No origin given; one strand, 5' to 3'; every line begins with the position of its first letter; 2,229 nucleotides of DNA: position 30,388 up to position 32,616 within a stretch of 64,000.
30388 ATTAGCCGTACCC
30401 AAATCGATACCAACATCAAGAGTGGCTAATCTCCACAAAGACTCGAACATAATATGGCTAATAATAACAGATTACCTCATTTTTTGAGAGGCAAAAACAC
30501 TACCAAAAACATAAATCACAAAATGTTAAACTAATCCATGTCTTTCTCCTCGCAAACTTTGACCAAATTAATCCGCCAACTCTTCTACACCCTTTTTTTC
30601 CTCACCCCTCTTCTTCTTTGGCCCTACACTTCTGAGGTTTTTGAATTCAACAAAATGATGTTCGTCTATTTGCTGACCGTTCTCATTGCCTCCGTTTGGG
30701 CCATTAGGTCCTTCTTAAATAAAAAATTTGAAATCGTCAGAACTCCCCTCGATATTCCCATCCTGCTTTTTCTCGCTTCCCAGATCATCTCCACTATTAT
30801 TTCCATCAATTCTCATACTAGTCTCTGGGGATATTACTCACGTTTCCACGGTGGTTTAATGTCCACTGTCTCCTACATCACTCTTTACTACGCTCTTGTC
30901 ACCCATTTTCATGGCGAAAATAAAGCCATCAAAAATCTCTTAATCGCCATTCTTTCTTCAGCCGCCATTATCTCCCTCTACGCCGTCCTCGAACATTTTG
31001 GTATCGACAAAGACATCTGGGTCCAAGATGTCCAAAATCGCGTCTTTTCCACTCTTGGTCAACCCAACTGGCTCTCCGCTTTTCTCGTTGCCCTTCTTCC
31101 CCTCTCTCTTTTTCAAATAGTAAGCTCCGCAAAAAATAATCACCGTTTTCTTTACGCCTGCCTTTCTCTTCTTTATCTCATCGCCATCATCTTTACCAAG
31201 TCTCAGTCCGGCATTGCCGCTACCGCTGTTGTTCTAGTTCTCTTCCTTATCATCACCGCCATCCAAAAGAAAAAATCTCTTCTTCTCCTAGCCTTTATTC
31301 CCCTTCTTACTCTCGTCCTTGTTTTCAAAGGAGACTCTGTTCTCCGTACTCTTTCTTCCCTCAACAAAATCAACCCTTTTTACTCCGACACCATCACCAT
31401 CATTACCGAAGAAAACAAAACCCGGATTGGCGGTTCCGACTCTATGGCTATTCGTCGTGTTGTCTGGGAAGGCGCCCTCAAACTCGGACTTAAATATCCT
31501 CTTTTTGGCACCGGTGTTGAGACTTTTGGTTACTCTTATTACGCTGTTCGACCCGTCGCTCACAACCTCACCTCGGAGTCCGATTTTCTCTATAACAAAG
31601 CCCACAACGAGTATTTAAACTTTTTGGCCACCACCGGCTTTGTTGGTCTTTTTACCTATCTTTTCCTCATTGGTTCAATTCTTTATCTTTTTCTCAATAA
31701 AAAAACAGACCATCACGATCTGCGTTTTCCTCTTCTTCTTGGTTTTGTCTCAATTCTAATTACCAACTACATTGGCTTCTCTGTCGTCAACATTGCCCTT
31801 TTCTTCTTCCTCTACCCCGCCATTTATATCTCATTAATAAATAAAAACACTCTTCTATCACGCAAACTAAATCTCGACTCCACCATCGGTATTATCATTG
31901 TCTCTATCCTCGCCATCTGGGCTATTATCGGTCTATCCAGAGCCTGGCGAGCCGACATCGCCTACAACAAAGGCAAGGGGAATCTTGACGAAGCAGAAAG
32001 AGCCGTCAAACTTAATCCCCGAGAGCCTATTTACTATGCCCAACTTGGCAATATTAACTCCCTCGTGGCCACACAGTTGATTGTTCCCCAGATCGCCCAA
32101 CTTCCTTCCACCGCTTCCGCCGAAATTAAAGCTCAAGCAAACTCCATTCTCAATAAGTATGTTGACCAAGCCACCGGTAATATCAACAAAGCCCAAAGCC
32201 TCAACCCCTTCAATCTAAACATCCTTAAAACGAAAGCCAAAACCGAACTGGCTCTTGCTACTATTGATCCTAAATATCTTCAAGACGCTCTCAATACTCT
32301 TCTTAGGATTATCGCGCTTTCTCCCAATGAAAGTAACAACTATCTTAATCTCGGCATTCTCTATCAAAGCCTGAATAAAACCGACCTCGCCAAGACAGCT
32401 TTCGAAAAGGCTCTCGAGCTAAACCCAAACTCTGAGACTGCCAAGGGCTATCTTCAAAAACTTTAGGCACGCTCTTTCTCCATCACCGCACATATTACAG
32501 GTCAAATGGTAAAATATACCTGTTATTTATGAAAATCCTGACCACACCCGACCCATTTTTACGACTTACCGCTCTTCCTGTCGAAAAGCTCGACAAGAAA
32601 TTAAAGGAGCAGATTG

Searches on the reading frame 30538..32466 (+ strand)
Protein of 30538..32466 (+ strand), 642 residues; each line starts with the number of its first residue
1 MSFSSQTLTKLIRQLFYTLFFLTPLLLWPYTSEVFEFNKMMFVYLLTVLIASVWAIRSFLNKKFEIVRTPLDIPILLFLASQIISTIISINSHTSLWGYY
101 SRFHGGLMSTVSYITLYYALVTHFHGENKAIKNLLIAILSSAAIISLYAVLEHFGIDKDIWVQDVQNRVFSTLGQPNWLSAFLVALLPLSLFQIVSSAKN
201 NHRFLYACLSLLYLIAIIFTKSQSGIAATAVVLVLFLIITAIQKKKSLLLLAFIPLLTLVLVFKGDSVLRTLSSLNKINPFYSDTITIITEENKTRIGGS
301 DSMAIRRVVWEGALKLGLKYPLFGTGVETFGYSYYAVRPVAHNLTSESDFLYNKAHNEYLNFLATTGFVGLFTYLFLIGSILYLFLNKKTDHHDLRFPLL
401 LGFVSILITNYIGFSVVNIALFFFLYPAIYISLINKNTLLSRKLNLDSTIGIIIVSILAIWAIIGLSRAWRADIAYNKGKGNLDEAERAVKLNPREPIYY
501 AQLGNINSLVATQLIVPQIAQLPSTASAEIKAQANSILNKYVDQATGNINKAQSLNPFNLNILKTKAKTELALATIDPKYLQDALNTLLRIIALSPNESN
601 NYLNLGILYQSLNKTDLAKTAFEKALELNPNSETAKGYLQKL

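Call 38: search_protein_families(library=pfam, proteins=[window:30538-32466:+], max_evalue=0.00001)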
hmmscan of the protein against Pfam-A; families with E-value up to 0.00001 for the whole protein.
window:30538-32466:+ (642 aa): 6 families
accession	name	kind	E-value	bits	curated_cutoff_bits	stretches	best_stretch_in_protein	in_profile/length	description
PF04932.20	Wzy_C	-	4.9e-21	75.5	31.7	1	209-375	2-149/149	O-Antigen ligase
PF13431.12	TPR_17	-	1.7e-08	34.5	24.4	0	588-619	2-33/34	Tetratricopeptide repeat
PF00515.34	TPR_1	-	1.8e-08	34.3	27.8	1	602-631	4-33/34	Tetratricopeptide repeat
PF13181.12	TPR_8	-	7.2e-08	32.4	25.7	1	602-631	4-33/34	Tetratricopeptide repeat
PF07719.23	TPR_2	-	7.4e-07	29.3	27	0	602-631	4-33/34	Tetratricopeptide repeat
PF13371.12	TPR_9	-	4.5e-06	27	35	0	578-635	8-65/73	Tetratricopeptide repeat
